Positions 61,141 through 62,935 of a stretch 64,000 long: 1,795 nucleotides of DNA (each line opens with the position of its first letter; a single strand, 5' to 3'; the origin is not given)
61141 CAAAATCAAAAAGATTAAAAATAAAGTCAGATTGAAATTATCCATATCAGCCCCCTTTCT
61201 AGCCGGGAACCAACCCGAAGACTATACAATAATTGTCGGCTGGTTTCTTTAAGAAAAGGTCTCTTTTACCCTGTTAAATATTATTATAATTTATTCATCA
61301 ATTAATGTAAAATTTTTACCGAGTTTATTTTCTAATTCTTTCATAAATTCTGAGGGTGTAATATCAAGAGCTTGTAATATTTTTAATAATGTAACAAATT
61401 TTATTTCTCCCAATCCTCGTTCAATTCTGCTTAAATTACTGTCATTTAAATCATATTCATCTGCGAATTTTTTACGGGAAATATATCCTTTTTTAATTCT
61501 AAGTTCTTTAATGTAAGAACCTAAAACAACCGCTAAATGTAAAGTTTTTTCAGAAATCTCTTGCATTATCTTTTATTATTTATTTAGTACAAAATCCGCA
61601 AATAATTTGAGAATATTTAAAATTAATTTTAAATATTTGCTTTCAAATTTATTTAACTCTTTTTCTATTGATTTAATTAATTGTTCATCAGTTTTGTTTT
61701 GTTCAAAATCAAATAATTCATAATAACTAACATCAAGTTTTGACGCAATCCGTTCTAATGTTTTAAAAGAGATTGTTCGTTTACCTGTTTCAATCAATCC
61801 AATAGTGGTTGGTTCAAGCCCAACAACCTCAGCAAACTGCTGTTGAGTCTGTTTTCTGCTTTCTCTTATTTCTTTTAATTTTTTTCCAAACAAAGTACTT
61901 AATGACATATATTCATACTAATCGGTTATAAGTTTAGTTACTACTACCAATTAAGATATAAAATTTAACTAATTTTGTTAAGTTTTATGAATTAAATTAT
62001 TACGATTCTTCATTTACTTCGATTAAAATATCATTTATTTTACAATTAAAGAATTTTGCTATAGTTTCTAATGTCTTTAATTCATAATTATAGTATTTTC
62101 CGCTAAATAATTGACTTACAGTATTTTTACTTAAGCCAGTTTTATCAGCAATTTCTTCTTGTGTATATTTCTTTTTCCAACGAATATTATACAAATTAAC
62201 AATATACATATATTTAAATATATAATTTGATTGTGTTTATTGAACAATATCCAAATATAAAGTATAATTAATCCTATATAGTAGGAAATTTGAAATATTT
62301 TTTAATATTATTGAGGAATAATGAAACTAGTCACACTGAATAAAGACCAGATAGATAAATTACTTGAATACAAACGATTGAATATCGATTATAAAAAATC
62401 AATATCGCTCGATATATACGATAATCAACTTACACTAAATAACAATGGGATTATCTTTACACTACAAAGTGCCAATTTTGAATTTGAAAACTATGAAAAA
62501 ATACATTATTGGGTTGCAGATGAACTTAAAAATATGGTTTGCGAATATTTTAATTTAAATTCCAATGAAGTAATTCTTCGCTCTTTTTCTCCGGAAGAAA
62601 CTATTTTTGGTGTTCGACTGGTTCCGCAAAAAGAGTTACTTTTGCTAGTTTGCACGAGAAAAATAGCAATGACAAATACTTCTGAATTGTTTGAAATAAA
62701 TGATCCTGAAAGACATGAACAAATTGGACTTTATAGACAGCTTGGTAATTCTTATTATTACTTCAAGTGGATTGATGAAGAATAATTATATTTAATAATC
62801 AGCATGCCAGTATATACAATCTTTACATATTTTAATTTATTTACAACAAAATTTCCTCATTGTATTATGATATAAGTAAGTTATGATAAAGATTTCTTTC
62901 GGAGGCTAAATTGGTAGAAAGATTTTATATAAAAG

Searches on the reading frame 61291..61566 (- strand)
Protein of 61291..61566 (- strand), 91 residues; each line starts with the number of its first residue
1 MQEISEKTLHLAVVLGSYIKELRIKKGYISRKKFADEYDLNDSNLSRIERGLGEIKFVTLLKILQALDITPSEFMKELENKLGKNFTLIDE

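Call 13: find_encoding_contigs(protein=window:61291-61566:-, flank=3000, max_places=10)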
Protein window:61291-61566:- (91 aa): 22 contigs read that carry it; 2 places shown.
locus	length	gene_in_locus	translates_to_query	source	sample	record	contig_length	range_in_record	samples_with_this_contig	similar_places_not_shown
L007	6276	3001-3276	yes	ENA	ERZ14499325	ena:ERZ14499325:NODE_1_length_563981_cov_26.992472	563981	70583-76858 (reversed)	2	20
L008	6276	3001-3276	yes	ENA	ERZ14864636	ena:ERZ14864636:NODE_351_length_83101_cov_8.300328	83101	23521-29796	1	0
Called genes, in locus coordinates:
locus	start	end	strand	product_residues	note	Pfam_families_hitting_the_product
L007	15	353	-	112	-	-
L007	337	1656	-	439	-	PF00275:EPSP_synthase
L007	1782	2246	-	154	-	-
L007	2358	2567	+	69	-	PF12844:HTH_19, PF13443:HTH_26, PF01381:HTH_3, PF04545:Sigma70_r4 (faint)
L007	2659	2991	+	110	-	PF13560:HTH_31, PF01381:HTH_3, PF12844:HTH_19, PF13443:HTH_26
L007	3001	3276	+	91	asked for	PF12844:HTH_19 (weak), PF13443:HTH_26 (weak), PF01381:HTH_3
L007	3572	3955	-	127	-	PF00903:Glyoxalase, PF12681:Glyoxalase_2 (weak), PF13669:Glyoxalase_4, PF21701:GLOD4_C (weak)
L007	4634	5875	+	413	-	PF00152:tRNA-synt_2 (faint), PF13393:tRNA-synt_His, PF00587:tRNA-synt_2b, PF13393:tRNA-synt_His, PF03129:HGTP_anticodon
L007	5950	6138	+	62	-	-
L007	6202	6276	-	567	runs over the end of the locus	PF02366:PMT, PF13231:PMT_2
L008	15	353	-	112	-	-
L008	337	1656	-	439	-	PF00275:EPSP_synthase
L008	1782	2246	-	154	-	-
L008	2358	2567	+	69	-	PF12844:HTH_19, PF13443:HTH_26, PF01381:HTH_3, PF04545:Sigma70_r4 (faint)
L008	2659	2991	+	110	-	PF13560:HTH_31 (weak), PF01381:HTH_3, PF12844:HTH_19, PF13443:HTH_26 (weak)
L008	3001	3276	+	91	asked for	PF12844:HTH_19 (weak), PF13443:HTH_26 (weak), PF01381:HTH_3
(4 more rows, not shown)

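Call 22: find_related_loci(query=window:61291-61566:-, collection=viral_contigs, flank=3000)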
Query window:61291-61566:- (91 aa) in viral_contigs; peptide patterns used: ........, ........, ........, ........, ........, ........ (x = any residue, [..] = any of these).
15 stretches matched a pattern, but none encodes a relative of the query by tblastn (E <= 1e-3).

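Call 25: search_protein_families(library=pfam, proteins=[window:61291-61566:-], max_evalue=10)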
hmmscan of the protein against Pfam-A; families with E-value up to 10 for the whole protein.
window:61291-61566:- (91 aa): 6 families
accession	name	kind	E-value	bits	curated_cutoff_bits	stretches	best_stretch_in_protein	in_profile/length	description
PF01381.28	HTH_3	-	1.3e-09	38.4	23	1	19-74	1-55/55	Helix-turn-helix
PF12844.13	HTH_19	-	3.8e-07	30.4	30.2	1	16-76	1-60/64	Helix-turn-helix domain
PF13443.12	HTH_26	-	5.3e-07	30.2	22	1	19-75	2-58/63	Cro/C1-type HTH DNA-binding domain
PF13560.12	HTH_31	-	0.00019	22.1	27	1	15-73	2-60/64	Helix-turn-helix domain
PF20485.3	DUF6724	-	0.036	14.3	27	1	14-44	29-59/64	Family of unknown function (DUF6724)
PF01253.27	SUI1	-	0.093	13.6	25.5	1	55-88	15-48/77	Translation initiation factor SUI1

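Call 30: find_homologous_proteins(query=window:61291-61566:-, max_evalue=0.00001)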
Query window:61291-61566:- (91 aa): 21 proteins with E <= 0.00001 among 21 candidates.
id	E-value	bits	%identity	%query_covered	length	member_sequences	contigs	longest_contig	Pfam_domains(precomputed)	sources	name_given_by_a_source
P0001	3.5e-49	182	99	100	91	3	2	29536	PF12844.14,PF01381.29,PF13443.13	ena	-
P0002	8.5e-48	177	97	100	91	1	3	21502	PF12844.14,PF01381.29,PF13443.13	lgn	-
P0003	3.4e-47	176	97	100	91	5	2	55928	PF12844.14,PF01381.29,PF13443.13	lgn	-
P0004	3.4e-47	176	96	100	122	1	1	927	PF12844.14,PF01381.29,PF13560.13,PF13443.13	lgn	-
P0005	1.6e-46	173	96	100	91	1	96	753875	PF12844.14,PF01381.29,PF13443.13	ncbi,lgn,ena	-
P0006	4.3e-46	172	95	100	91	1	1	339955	PF12844.14,PF01381.29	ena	-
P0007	8.8e-46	171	95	100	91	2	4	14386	PF12844.14,PF01381.29,PF13443.13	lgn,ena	-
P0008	3.1e-45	169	91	100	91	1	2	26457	PF12844.14,PF01381.29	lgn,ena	-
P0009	6.9e-44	165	89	100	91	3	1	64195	PF12844.14,PF01381.29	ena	-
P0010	1.1e-36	142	76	99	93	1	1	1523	PF12844.14,PF01381.29,PF13443.13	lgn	-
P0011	2.5e-35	138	77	99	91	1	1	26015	PF12844.14,PF01381.29,PF13560.13,PF13443.13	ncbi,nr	ncbi:MAG: helix-turn-helix domain-containing protein [Muribaculaceae bacterium]|nr:helix-turn-helix 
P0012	2.8e-34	134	86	85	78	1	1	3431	PF12844.14,PF01381.29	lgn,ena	-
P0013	1.8e-31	125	71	99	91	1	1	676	PF01381.29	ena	-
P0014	4.3e-30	121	66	100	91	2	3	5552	PF12844.14,PF01381.29,PF13560.13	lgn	-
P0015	3.4e-25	106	62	100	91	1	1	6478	PF12844.14,PF01381.29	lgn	-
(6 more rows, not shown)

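Call 31: find_encoding_contigs(protein=P0009, flank=2500, max_places=3)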
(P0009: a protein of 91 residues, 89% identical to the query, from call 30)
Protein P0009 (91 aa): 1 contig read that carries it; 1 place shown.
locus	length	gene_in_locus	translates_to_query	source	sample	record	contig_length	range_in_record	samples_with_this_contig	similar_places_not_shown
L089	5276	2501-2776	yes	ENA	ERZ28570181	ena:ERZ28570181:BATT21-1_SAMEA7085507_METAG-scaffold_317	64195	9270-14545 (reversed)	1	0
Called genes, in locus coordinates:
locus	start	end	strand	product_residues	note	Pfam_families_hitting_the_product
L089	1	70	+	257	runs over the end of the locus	PF07963:N_methyl (weak), PF20318:DUF6613 (weak)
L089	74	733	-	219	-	PF03734:YkuD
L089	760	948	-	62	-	PF01402:RHH_1 (weak)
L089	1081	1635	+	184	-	-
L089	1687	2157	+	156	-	PF02075:RuvC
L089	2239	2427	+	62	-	PF20317:HTH_60 (weak), PF12844:HTH_19 (weak), PF13443:HTH_26, PF01381:HTH_3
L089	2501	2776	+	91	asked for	PF12844:HTH_19 (weak), PF01381:HTH_3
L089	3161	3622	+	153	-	-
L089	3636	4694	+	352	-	PF01008:IF-2B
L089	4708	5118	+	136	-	PF13103:TonB_2, PF03544:TonB_C (weak)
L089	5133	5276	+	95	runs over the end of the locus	-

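Call 32: find_encoding_contigs(protein=P0011, flank=2500, max_places=3)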
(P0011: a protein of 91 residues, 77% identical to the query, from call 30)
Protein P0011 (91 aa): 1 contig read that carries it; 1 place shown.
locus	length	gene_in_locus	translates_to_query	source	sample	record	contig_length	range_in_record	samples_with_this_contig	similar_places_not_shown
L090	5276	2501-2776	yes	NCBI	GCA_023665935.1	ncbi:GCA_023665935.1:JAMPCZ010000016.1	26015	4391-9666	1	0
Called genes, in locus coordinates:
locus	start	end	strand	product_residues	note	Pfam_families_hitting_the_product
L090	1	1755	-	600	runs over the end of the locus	PF00009:GTP_EFTU, PF03144:GTP_EFTU_D2, PF00679:EFG_C, PF06421:LepA_C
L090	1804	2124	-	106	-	-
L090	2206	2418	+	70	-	PF13560:HTH_31 (weak), PF12844:HTH_19, PF01381:HTH_3, PF13443:HTH_26 (weak)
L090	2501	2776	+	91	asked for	PF13560:HTH_31 (weak), PF12844:HTH_19 (weak), PF01381:HTH_3, PF13443:HTH_26 (weak)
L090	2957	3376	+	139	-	-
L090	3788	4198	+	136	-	-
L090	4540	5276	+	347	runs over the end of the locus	PF01075:Glyco_transf_9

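Call 33: find_encoding_contigs(protein=P0014, flank=2500, max_places=3)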
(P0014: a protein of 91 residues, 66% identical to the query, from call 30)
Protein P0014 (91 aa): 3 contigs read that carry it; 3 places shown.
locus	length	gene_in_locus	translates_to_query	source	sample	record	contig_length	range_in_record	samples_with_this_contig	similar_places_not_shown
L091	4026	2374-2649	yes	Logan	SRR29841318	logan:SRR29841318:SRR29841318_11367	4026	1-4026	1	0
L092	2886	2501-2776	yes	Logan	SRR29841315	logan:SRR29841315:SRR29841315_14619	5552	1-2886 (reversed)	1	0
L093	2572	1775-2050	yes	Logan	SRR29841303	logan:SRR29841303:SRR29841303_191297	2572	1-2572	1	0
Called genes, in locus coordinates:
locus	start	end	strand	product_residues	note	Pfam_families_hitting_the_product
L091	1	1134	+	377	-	?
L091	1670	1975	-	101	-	-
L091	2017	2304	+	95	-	PF13560:HTH_31 (faint), PF01381:HTH_3 (weak)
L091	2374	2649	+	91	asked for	PF13560:HTH_31 (weak), PF12844:HTH_19 (weak), PF01381:HTH_3 (weak)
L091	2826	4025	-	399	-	?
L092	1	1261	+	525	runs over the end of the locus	PF00133:tRNA-synt_1, PF01406:tRNA-synt_1e, PF01921:tRNA-synt_1f (faint), PF09334:tRNA-synt_1g, PF00133:tRNA-synt_1, PF01406:tRNA-synt_1e (weak), PF08264:Anticodon_1 (weak), PF19303:Anticodon_3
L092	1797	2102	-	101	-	-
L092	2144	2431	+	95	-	PF13560:HTH_31 (faint), PF01381:HTH_3 (weak)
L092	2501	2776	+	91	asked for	PF13560:HTH_31 (weak), PF12844:HTH_19 (weak), PF01381:HTH_3 (weak)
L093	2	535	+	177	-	?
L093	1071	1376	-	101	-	-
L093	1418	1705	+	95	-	PF13560:HTH_31 (faint), PF01381:HTH_3 (weak)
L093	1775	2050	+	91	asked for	PF13560:HTH_31 (weak), PF12844:HTH_19 (weak), PF01381:HTH_3 (weak)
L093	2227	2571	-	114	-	?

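Call 34: find_encoding_contigs(protein=P0015, flank=2500, max_places=3)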
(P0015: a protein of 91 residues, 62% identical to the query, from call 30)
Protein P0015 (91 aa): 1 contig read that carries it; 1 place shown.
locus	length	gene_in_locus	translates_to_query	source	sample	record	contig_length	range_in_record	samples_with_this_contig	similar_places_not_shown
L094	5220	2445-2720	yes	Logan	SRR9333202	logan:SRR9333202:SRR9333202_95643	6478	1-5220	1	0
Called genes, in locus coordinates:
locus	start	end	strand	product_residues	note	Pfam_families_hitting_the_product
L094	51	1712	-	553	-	PF01293:PEPCK_ATP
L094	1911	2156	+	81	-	PF01381:HTH_3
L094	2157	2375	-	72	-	PF00196:GerE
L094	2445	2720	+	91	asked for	PF12844:HTH_19 (weak), PF01381:HTH_3 (weak)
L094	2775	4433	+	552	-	PF00512:HisKA (weak), PF02518:HATPase_c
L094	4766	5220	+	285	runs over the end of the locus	-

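Call 71: search_protein_families(library=padloc, proteins=[window:61291-61566:-], max_evalue=0.01)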
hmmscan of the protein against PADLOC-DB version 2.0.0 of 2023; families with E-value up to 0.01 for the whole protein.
window:61291-61566:- (91 aa): 6 families
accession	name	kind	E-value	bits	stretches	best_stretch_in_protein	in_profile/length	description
PDLC03665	Control_protein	-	2.6e-10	38.4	1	12-75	6-69/77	control protein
PDLC02926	HTH_VI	-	3e-08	31.8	1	15-76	2-62/92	-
PDLC03664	Control_protein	-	5.7e-07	27.9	1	13-74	12-72/74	control protein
PDLC03947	RmrA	-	2.9e-05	21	1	11-84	8-80/383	-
PDLC04142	capH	-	0.00012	21.1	1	15-82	7-73/103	capH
PDLC04775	PDC-M69A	-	0.0032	16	1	16-82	9-74/113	-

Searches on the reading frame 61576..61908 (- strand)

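Call 25: search_protein_families(library=pfam, proteins=[window:61576-61908:-], max_evalue=10)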
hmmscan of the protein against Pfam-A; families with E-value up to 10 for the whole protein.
window:61576-61908:- (110 aa): 9 families
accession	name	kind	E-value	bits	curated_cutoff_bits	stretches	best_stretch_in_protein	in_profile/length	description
PF01381.28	HTH_3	-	2.2e-12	47.2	23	1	11-65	1-55/55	Helix-turn-helix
PF12844.13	HTH_19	-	4.9e-11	42.8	30.2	1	8-67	1-60/64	Helix-turn-helix domain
PF13560.12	HTH_31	-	4.4e-09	37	27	1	7-61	2-57/64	Helix-turn-helix domain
PF13443.12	HTH_26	-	4e-08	33.8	22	1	10-70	1-62/63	Cro/C1-type HTH DNA-binding domain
PF13413.12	HTH_25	-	0.015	15.5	24.6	1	11-42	2-33/62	Helix-turn-helix domain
PF16173.10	DUF4874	-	0.066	13.3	30.1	1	55-98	29-72/159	Domain of unknown function (DUF4874)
PF14022.11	DUF4238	-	0.092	12.6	27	1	69-101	50-81/281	Protein of unknown function (DUF4238)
PF14452.12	Multi_ubiq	-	0.15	12.7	24.5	1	40-77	11-48/69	Multiubiquitin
PF05167.17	DUF711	-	0.25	10.5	25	1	47-89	85-131/413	Uncharacterised ACR (DUF711)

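Call 71: search_protein_families(library=padloc, proteins=[window:61576-61908:-], max_evalue=0.01)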
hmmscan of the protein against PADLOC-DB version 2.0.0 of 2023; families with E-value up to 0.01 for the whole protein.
window:61576-61908:- (110 aa): 20 families
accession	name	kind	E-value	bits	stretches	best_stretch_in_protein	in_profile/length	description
PDLC02926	HTH_VI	-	1.2e-15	55.5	1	7-88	2-83/92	-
PDLC03665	Control_protein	-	5.5e-15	53.4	1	5-70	7-73/77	control protein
PDLC04142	capH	-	2.5e-11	42.5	1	2-105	2-100/103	capH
PDLC04775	PDC-M69A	-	6.9e-10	37.4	1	7-98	8-102/113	-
PDLC03954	RmrA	-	5.8e-09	33.3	1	3-77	7-82/380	-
PDLC03666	Control_protein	-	6.2e-09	34.2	1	3-71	3-71/77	control protein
PDLC03664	Control_protein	-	7.5e-08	30.7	1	7-66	14-73/74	control protein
PDLC03947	RmrA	-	3.5e-07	27.4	1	4-62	9-67/383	-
PDLC03951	RmrA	-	8.8e-07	26.2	1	6-98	8-104/400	-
PDLC03946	RmrA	-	1.1e-06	25.6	1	9-75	5-73/357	-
PDLC03952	RmrA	-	1.8e-06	25.1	1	6-59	22-75/395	-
PDLC03949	RmrA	-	1.6e-05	21.9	1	9-67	5-65/363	-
PDLC03671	Control_protein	-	1.8e-05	22.9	1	7-66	15-74/84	control protein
PDLC03668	Control_protein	-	3.8e-05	22.1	1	11-67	13-69/79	control protein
PDLC03944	RmrA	-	6.7e-05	20.1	1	5-76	5-74/384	-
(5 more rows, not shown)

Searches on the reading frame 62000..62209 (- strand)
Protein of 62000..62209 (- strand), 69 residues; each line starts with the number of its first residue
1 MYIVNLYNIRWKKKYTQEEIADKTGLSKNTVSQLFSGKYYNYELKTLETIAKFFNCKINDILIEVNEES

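Call 25: search_protein_families(library=pfam, proteins=[window:62000-62209:-], max_evalue=10)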
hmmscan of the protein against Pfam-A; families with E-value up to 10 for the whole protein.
window:62000-62209:- (69 aa): 25 families
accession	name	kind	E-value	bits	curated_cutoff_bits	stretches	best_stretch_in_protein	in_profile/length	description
PF13443.12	HTH_26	-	6.2e-12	46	22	1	8-63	4-59/63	Cro/C1-type HTH DNA-binding domain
PF01381.28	HTH_3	-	2.9e-11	43.7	23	1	9-60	4-54/55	Helix-turn-helix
PF12844.13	HTH_19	-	5.7e-08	33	30.2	1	5-62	3-59/64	Helix-turn-helix domain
PF04545.22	Sigma70_r4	-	8.3e-07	28.9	24.1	1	10-34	16-40/50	Sigma-70, region 4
PF13730.12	HTH_36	-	0.00047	20.3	25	2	16-32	27-43/55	Helix-turn-helix domain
PF13384.12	HTH_23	-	0.002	18.3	24.6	1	12-34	15-37/50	Homeodomain-like domain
PF13412.12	HTH_24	-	0.002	18.1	21.9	1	13-33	16-36/48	Winged helix-turn-helix DNA-binding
PF13560.12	HTH_31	-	0.0024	18.6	27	1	13-50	13-50/64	Helix-turn-helix domain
PF08281.18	Sigma70_r4_2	-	0.0047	17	25.7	1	15-33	27-45/54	Sigma-70, region 4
PF24034.1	DUF7343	-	0.006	16.9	27.6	1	16-36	20-40/62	Domain of unknown function (DUF7343)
PF04967.18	HTH_10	-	0.0094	16.2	23.1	1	11-33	20-42/53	HTH DNA binding domain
PF14493.12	HTH_40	-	0.01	16.6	27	1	11-32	9-30/89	Helix-turn-helix domain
PF13545.12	HTH_Crp_2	-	0.012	16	27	1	14-36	22-44/70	Crp-like helix-turn-helix domain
PF09339.16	HTH_IclR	-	0.019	15.2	22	1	16-34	20-38/52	IclR helix-turn-helix domain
PF00356.27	LacI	-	0.022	15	27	1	18-40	3-25/46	Bacterial regulatory proteins, lacI family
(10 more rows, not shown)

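Call 71: search_protein_families(library=padloc, proteins=[window:62000-62209:-], max_evalue=0.01)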
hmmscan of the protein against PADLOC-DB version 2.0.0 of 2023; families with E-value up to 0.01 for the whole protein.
window:62000-62209:- (69 aa): 16 families
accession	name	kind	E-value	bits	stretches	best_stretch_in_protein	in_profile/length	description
PDLC02926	HTH_VI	-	3.8e-08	31.5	1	6-63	6-62/92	-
PDLC04775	PDC-M69A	-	3.3e-05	22.4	1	11-66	17-71/113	-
PDLC04760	PDC-M64C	-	0.00022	19.6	1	8-61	33-85/93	-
PDLC03954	RmrA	-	0.00056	16.9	1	5-60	14-68/380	-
PDLC04133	mad1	-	0.00065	18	1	13-33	4-24/60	mads_1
PDLC04142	capH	-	0.0012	17.9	1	9-67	14-70/103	capH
PDLC03946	RmrA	-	0.0016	15.3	1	8-55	9-55/357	-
PDLC04759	PDC-M64B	-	0.002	16.2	1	6-63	31-84/135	-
PDLC03330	MTase_II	-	0.002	14.9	1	12-66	15-68/430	Type II methyltransferase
PDLC03668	Control_protein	-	0.003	16.1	1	7-54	14-60/79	control protein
PDLC03665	Control_protein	-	0.0046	15.2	1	5-62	12-69/77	control protein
PDLC03949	RmrA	-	0.0051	13.7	1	10-57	11-57/363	-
PDLC03947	RmrA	-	0.0052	13.7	1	8-54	18-63/383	-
PDLC03945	RmrA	-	0.007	13.6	1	5-58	6-58/394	-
PDLC03944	RmrA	-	0.0073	13.4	1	10-55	15-59/384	-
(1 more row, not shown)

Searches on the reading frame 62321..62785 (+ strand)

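Call 25: search_protein_families(library=pfam, proteins=[window:62321-62785:+], max_evalue=10)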
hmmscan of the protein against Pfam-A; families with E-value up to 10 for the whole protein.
window:62321-62785:+ (154 aa): 0 families

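Call 26: search_protein_families(library=ncbifam, proteins=[window:62321-62785:+], max_evalue=10)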
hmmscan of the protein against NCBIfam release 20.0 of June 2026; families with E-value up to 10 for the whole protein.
window:62321-62785:+ (154 aa): 0 families

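Call 70: search_protein_families(library=phrogs, proteins=[window:62321-62785:+], max_evalue=1)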
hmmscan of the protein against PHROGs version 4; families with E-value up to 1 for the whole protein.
window:62321-62785:+ (154 aa): 2 families
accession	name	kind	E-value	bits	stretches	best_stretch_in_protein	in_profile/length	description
phrog_10029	-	unknown function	0.046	15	1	46-89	35-78/80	-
phrog_14024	-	unknown function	0.13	13.1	1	25-94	20-92/128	-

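Call 71: search_protein_families(library=padloc, proteins=[window:62321-62785:+], max_evalue=0.01)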
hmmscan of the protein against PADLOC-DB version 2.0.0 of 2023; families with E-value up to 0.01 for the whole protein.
window:62321-62785:+ (154 aa): 0 families
